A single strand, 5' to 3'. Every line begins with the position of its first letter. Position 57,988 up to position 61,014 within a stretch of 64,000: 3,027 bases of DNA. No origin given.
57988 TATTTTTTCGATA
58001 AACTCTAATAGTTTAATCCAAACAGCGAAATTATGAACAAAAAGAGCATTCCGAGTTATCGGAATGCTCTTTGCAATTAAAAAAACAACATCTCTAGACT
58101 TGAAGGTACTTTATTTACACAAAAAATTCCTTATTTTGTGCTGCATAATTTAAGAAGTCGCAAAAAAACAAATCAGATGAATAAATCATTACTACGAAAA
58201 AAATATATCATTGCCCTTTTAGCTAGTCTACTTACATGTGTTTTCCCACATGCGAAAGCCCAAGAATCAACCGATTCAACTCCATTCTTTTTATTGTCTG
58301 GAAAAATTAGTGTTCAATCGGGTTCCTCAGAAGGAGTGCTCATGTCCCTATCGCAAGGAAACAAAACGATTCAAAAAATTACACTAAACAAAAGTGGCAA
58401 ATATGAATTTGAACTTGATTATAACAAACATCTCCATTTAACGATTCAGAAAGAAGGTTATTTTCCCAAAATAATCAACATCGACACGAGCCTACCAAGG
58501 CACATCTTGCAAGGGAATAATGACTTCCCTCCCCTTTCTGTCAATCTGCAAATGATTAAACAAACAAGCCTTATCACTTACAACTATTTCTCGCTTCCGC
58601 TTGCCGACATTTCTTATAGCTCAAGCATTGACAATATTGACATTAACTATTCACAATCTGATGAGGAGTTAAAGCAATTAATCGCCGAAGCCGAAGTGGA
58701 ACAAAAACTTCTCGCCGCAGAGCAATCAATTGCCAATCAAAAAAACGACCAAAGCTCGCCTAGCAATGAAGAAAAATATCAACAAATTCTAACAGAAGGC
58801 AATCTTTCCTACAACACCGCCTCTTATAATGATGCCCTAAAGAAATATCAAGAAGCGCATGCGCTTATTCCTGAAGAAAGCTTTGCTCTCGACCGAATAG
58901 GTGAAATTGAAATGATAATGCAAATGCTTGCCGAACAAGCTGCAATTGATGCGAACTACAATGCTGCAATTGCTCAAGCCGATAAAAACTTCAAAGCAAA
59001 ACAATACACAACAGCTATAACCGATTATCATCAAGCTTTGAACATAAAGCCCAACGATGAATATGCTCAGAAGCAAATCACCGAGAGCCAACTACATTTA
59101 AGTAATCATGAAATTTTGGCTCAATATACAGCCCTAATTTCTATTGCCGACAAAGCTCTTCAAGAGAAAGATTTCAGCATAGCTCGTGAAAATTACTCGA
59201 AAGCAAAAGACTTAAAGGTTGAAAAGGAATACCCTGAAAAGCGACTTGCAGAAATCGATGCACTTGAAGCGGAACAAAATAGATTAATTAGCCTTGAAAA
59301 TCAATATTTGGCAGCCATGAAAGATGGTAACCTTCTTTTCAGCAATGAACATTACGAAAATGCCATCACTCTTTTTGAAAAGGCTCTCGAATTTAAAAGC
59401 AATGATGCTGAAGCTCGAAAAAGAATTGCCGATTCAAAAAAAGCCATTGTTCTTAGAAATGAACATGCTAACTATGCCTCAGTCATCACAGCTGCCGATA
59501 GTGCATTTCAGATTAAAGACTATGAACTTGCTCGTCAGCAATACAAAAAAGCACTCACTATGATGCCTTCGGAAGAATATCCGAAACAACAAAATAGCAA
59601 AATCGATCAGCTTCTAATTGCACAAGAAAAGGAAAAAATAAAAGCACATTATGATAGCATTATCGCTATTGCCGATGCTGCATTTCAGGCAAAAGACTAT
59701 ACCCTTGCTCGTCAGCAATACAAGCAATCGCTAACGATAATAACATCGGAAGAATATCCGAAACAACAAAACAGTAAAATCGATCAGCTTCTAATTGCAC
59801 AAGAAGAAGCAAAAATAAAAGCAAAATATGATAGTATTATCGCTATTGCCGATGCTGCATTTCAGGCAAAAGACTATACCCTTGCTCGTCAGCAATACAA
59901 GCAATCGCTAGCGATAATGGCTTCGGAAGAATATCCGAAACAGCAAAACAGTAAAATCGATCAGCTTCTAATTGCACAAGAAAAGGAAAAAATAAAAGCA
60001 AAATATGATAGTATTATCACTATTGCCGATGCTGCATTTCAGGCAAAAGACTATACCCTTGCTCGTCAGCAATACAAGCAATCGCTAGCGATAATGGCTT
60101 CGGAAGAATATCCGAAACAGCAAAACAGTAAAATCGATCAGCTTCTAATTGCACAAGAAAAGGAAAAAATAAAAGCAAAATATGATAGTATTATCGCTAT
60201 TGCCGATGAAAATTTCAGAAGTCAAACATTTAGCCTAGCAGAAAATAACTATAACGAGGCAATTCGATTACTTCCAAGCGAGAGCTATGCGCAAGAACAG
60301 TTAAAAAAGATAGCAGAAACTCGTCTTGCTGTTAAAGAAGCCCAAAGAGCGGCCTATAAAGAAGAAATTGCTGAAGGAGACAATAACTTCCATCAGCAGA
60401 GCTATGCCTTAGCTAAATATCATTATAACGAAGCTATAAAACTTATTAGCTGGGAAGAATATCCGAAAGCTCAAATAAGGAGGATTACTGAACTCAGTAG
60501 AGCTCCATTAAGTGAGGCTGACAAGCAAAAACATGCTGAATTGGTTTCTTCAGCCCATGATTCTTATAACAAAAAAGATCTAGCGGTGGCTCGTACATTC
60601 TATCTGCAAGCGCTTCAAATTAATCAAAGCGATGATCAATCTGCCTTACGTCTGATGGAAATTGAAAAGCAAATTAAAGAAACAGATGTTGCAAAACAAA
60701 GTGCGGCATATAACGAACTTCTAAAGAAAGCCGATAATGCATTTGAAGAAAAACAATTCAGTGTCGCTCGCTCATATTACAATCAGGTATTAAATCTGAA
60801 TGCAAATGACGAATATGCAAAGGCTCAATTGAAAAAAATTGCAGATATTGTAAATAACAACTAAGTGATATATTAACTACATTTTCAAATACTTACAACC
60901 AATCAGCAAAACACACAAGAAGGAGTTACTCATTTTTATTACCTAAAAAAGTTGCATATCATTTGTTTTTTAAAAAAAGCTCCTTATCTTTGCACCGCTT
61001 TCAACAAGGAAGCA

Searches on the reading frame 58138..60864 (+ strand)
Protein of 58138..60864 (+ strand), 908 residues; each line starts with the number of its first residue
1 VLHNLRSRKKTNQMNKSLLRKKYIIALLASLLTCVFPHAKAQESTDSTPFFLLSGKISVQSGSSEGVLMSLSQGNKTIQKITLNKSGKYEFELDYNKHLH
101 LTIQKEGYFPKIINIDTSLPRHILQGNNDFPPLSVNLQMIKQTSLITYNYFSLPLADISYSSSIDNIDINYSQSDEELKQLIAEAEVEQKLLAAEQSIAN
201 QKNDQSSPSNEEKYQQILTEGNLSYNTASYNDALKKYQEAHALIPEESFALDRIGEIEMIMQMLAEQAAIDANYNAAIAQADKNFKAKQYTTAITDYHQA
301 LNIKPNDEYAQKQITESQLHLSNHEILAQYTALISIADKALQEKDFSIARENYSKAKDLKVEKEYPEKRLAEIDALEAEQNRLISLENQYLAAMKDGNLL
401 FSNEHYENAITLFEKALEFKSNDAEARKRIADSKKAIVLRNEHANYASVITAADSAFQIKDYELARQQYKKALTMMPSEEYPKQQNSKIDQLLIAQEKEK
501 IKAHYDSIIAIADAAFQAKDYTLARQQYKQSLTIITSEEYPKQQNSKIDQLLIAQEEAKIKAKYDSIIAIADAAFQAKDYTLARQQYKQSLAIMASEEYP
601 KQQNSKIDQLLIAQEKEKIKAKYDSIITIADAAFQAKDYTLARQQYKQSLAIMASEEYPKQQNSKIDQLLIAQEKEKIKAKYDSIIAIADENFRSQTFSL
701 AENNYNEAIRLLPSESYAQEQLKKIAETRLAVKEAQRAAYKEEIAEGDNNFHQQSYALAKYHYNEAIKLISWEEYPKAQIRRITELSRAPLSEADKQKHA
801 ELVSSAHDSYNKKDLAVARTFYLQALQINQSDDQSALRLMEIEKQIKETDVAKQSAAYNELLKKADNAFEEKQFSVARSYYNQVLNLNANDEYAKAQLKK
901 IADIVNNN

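Call 32: search_protein_families(library=pfam, proteins=[window:58138-60864:+])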
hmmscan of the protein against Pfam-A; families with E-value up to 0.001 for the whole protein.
window:58138-60864:+ (908 aa): 7 families
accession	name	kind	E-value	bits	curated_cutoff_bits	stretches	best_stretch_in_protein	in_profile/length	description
PF07719.23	TPR_2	-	4e-23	80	27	0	397-421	8-32/34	Tetratricopeptide repeat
PF00515.34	TPR_1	-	1.5e-10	40.9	27.8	0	397-423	8-34/34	Tetratricopeptide repeat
PF13414.12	TPR_11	-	7.5e-10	38.8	26.8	1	397-427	1-31/42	TPR repeat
PF13424.12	TPR_12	-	1.2e-09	38.6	30.1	0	569-594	50-75/77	Tetratricopeptide repeat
PF25575.1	TPR_BSK1_C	-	5.4e-09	36.4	42.2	0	853-888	37-72/118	Serine/threonine-protein kinase BSK1-like, TPR repeats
PF13181.12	TPR_8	-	1.5e-08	34.5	25.7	0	397-422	8-33/34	Tetratricopeptide repeat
PF13428.12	TPR_14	-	2.8e-06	27.9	23.5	0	398-432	9-43/44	Tetratricopeptide repeat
